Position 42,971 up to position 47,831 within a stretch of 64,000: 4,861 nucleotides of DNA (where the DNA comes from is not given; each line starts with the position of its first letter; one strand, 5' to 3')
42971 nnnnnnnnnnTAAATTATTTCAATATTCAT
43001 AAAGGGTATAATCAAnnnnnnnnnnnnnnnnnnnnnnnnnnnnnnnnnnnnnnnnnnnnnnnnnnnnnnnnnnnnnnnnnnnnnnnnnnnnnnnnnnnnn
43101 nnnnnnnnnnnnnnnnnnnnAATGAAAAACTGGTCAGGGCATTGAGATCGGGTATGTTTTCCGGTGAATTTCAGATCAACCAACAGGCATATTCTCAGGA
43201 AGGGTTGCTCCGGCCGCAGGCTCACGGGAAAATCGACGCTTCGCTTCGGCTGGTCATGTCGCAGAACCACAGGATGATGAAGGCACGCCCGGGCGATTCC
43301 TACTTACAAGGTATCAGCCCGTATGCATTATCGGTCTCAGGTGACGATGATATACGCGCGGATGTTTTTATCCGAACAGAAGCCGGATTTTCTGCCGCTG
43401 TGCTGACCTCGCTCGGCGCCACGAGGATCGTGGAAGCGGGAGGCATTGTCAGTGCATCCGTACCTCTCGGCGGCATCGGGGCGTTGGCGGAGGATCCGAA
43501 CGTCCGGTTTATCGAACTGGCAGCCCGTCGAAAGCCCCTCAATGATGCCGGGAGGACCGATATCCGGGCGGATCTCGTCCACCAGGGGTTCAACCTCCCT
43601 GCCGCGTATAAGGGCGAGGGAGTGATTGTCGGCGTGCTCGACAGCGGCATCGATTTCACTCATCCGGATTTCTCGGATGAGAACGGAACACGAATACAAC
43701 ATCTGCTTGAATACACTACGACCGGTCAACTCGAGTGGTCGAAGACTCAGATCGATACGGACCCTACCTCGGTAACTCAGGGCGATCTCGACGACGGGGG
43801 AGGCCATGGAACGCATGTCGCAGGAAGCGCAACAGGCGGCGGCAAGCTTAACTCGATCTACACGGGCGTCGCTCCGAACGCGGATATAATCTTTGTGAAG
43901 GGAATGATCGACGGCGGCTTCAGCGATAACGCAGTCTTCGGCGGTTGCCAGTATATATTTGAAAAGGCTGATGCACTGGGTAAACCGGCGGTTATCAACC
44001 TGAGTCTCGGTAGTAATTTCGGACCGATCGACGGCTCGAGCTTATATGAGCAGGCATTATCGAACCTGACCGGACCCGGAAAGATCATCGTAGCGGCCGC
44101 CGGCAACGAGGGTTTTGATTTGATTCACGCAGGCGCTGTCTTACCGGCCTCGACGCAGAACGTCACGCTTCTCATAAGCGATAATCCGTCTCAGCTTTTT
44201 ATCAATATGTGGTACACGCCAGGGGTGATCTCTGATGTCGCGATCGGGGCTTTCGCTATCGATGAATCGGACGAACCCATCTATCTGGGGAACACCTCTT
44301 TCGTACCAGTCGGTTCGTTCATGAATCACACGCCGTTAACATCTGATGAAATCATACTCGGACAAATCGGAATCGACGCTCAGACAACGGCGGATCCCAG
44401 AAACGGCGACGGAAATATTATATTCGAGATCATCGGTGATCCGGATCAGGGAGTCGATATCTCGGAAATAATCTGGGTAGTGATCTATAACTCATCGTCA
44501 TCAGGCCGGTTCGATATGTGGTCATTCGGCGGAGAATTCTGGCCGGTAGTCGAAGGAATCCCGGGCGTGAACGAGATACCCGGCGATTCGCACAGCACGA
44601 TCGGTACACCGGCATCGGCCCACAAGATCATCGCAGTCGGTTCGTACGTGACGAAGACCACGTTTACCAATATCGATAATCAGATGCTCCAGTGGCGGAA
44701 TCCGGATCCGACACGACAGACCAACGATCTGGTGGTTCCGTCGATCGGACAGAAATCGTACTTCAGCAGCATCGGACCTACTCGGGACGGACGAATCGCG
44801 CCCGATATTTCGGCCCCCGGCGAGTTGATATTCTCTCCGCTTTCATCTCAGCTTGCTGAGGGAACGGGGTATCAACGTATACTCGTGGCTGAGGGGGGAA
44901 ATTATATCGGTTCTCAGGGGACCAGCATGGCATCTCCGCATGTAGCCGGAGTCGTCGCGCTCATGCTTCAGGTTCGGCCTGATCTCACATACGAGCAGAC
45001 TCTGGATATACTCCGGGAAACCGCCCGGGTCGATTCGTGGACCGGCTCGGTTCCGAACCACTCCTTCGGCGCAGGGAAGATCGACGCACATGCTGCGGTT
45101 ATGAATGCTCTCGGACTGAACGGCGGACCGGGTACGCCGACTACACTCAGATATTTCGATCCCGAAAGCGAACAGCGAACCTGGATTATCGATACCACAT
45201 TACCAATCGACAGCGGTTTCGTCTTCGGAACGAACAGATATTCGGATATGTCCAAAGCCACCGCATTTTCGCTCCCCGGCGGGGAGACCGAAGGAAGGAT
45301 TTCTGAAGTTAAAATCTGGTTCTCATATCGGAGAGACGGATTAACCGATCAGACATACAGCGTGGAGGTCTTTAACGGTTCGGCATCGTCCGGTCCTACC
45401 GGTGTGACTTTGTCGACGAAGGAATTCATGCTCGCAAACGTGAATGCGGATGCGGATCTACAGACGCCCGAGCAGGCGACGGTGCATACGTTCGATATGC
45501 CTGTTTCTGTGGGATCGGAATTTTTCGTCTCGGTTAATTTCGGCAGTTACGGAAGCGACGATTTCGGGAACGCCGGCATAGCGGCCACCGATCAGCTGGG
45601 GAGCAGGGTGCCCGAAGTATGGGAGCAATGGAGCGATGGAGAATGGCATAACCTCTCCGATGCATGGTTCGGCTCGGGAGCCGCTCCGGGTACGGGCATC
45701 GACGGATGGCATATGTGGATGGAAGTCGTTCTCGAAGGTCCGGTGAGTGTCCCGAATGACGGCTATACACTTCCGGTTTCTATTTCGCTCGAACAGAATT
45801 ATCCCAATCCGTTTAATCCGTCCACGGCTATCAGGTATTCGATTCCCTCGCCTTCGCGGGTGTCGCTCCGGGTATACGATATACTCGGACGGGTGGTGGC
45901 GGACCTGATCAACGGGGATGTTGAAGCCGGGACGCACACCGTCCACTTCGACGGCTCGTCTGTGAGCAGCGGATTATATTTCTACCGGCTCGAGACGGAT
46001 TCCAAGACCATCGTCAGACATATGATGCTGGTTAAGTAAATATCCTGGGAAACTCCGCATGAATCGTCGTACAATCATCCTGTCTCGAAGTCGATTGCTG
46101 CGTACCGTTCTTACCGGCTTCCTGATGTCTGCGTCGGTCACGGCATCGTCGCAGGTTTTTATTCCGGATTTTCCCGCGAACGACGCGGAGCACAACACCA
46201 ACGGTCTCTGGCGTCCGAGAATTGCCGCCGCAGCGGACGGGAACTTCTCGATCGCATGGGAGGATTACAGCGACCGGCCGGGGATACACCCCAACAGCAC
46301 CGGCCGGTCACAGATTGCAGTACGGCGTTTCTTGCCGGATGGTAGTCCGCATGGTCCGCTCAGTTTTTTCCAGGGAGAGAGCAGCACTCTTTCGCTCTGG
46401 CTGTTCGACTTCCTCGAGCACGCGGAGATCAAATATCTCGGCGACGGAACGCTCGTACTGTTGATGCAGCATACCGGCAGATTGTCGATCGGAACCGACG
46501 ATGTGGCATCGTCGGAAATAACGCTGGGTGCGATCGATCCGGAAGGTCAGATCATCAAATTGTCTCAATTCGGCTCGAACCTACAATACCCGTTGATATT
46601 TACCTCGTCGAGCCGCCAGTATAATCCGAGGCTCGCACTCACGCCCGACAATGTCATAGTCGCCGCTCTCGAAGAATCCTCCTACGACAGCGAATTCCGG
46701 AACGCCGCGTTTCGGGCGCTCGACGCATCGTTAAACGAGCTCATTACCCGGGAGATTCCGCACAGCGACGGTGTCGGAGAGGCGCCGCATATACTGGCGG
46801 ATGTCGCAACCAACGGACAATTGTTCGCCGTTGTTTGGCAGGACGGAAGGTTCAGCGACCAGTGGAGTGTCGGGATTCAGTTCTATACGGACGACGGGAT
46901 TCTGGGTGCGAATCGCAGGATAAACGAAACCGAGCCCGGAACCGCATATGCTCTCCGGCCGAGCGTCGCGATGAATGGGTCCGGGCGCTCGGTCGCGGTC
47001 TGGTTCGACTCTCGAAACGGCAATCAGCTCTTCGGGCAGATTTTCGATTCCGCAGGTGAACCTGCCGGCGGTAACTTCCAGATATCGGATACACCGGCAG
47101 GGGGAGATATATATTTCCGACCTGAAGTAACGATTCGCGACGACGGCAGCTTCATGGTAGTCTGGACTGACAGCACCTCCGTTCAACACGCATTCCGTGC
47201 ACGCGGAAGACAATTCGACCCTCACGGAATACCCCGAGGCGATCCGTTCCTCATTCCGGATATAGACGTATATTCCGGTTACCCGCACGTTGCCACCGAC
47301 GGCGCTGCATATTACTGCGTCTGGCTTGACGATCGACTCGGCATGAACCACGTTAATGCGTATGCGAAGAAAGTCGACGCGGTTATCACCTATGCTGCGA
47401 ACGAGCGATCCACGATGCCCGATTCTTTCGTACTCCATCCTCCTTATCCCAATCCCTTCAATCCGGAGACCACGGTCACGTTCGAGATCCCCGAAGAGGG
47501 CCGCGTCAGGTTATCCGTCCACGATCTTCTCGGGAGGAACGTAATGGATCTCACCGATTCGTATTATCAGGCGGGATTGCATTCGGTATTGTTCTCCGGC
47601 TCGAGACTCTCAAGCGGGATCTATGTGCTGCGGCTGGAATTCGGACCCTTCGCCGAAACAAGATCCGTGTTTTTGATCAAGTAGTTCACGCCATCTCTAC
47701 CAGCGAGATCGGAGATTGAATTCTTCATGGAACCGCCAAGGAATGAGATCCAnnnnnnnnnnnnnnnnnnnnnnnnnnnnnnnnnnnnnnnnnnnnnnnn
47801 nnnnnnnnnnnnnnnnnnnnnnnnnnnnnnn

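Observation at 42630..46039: Free-standing copy of the subtilase N-terminal pro-region encoded immediately upstream of the T9SS S8 protease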

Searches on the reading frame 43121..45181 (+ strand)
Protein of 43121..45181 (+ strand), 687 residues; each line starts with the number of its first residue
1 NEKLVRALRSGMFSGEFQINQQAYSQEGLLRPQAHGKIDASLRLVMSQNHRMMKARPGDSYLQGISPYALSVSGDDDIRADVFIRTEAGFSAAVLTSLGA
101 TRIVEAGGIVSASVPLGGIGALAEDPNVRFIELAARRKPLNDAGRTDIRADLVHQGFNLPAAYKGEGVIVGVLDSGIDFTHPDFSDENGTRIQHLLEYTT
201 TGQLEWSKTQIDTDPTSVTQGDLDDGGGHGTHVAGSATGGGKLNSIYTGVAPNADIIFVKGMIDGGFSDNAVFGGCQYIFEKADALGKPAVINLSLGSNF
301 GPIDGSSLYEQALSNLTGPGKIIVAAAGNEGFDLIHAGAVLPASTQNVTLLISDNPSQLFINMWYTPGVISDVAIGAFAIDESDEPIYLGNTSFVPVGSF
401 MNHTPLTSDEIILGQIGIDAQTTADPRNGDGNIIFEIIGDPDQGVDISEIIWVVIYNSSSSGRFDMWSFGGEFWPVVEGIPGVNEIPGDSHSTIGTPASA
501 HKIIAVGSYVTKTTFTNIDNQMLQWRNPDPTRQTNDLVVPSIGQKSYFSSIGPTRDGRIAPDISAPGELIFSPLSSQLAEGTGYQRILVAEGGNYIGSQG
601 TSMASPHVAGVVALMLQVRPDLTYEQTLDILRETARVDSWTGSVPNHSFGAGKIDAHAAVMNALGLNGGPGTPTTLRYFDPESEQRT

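Call 61: predict_structure(alignment_id=A3)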
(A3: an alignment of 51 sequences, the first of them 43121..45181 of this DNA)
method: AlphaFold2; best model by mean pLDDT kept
length: 687 residues; sequences in the alignment: 51
mean_pLDDT: 87.1   pTM: 0.76
mean pLDDT of the five models: 87.1, 86.7, 85.8, 85.5, 85.3
residues with pLDDT >= 90: 460; 70-90: 140; 50-70: 35; < 50: 52
segments of 3 or more residues with pLDDT < 50: 1-4, 6-8, 11-29, 59-65, 136-141, 668-673, 684-687
pLDDT, mean of each block of 10 residues (from residue 1): 48 42 43 75 75 55 58 78 87 87 69 87 91 56 80 94 98 95 95 94 95 91 81 96 92 98 79 94 98 89 91 97 95 95 97 92 97 96 90 97 95 96 93 96 93 98 95 94 96 94 98 89 90 88 94 95 96 93 91 92 96 98 98 95 94 98 77 51 52
secondary structure, 60 per line:
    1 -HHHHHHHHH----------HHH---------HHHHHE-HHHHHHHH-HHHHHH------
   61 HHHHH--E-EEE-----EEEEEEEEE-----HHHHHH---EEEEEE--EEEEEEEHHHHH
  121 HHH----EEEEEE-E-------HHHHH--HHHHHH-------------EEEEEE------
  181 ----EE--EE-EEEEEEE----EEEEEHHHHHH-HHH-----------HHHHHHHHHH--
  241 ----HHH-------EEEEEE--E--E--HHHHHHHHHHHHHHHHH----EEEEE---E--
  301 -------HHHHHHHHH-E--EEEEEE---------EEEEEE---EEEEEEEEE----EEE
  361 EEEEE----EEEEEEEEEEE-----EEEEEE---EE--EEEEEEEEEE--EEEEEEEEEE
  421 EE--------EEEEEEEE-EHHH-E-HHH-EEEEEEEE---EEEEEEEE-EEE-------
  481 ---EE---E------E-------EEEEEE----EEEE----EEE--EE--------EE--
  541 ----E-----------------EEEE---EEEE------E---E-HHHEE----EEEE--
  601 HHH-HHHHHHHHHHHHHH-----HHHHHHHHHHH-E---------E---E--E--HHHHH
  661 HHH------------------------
elements in order (helices of 4 or more, strands of 3 or more residues): H2-10 H33-37 H40-47 H49-54 H61-65 E70-72 E78-86 H92-97 E101-106 E109-115 H116-123 E128-133 H143-147 H150-155 E169-174 E192-198 E203-207 H208-213 H229-238 E255-260 H269-285 E290-294 H308-316 E321-326 E336-341 E345-353 E358-365 E370-380 E386-391 E399-408 E411-422 E431-438 E451-458 E462-469 E471-473 E504-509 E514-517 E522-524 E563-566 E570-573 E595-598 H605-618 H624-634 H656-663

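Call 64: fold_search(model_id=the predicted structure, library=pdb)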
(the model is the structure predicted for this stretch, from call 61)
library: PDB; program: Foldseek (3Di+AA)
matches with E <= 10: 1517; with E <= 0.001: 275
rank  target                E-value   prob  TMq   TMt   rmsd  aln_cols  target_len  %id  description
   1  4i0w_D                6.9e-35  1.00  0.57  0.82   5.6       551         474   26  Structure of the Clostridium Perfringens CspB protease (released 2013-04-03)
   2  4i0w_B                6.5e-34  1.00  0.56  0.81   5.5       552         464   25  Structure of the Clostridium Perfringens CspB protease (released 2013-04-03)
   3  9pr9_C                3.7e-32  1.00  0.56  0.70  23.6       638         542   21  Crystal structure of the Clostridiodes difficile CspA homodimer (released 2026-01-21)
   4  9pr9_A                2.8e-31  1.00  0.54  0.68  24.0       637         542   21  Crystal structure of the Clostridiodes difficile CspA homodimer (released 2026-01-21)
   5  9pr8_A                5.2e-31  1.00  0.54  0.69  23.6       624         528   21  Crystal Structure of the Clostridiodes difficile CspC-CspA heterodimer. (released 2026-01-21)
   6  6mw4                  9.9e-31  1.00  0.55  0.68  24.1       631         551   20  Structure of pseudoprotease CspC from Clostridioides difficile (released 2019-06-26)
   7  9pr8_D                2.5e-30  1.00  0.54  0.67  23.3       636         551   19  Crystal Structure of the Clostridiodes difficile CspC-CspA heterodimer. (released 2026-01-21)
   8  9pr8_C                1.5e-29  1.00  0.55  0.67  23.3       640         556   19  Crystal Structure of the Clostridiodes difficile CspC-CspA heterodimer. (released 2026-01-21)
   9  9pr9_D                4.2e-29  1.00  0.53  0.72  17.8       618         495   20  Crystal structure of the Clostridiodes difficile CspA homodimer (released 2026-01-21)
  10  9pr9_B                1.6e-28  1.00  0.53  0.72  12.1       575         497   22  Crystal structure of the Clostridiodes difficile CspA homodimer (released 2026-01-21)
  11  9pr8_B                3.9e-28  1.00  0.55  0.70  23.6       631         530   21  Crystal Structure of the Clostridiodes difficile CspC-CspA heterodimer. (released 2026-01-21)
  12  3afg_A                6.1e-17  1.00  0.37  0.50  24.2       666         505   18  Crystal structure of ProN-Tk-SP from Thermococcus kodakaraensis (released 2010-08-04)
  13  9ues_B                1.8e-16  1.00  0.38  0.63   5.3       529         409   20  Crystal structure of an inactive TKSP mutant in complex with the TKS propeptide (released 2026-02-18)
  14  3afg_B                2.9e-16  1.00  0.37  0.49  23.9       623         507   19  Crystal structure of ProN-Tk-SP from Thermococcus kodakaraensis (released 2010-08-04)
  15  1ak9                  1.2e-15  1.00  0.35  0.82   4.8       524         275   21  SUBTILISIN MUTANT 8321 (released 1997-11-12)
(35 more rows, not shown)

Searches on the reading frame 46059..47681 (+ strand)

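Call 4: search_protein_families(library=pfam, proteins=[window:46059-47681:+], max_evalue=1)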
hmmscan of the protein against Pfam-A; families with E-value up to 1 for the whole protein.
window:46059-47681:+ (541 aa): 3 families
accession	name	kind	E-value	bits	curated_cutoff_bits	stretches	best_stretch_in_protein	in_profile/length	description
PF18962.6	Por_Secre_tail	-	8.6e-06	26.4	27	1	463-527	2-63/75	Secretion system C-terminal sorting domain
PF18568.6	COS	-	0.097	13.2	27.1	1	27-43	20-36/52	TRIM C-terminal subgroup One Signature domain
PF03990.20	DUF348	-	0.12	12.5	24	1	357-389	1-33/41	G5-linked-Ubiquitin-like domain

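Call 10: search_protein_families(library=ncbifam, proteins=[window:46059-47681:+], max_evalue=1)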
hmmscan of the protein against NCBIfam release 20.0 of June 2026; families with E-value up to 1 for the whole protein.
window:46059-47681:+ (541 aa): 5 families
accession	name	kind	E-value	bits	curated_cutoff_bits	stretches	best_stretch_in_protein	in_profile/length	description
TIGR04183.1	Por_Secre_tail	domain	1.7e-07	31.1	23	1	463-534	2-66/72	T9SS type A sorting domain-containing protein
NF038113.1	T9SSA_dep_M36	equivalog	6.5e-06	24.6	885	1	462-535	795-864/869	T9SS-dependent M36 family metallopeptidase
NF052323.1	T9SSA_dep_M6i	equivalog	0.00023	19.3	600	1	463-527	961-1025/1043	T9SS-dependent M6-like inactivated metalloprotease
NF053835.1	PDIAV_lipo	equivalog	0.00061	19.3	90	1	300-423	42-162/458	PDIAV motif-containing lipoprotein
NF033707.1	T9SS_sortase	equivalog_domain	0.23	9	420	1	463-527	1002-1076/1095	type IX secretion system sortase PorU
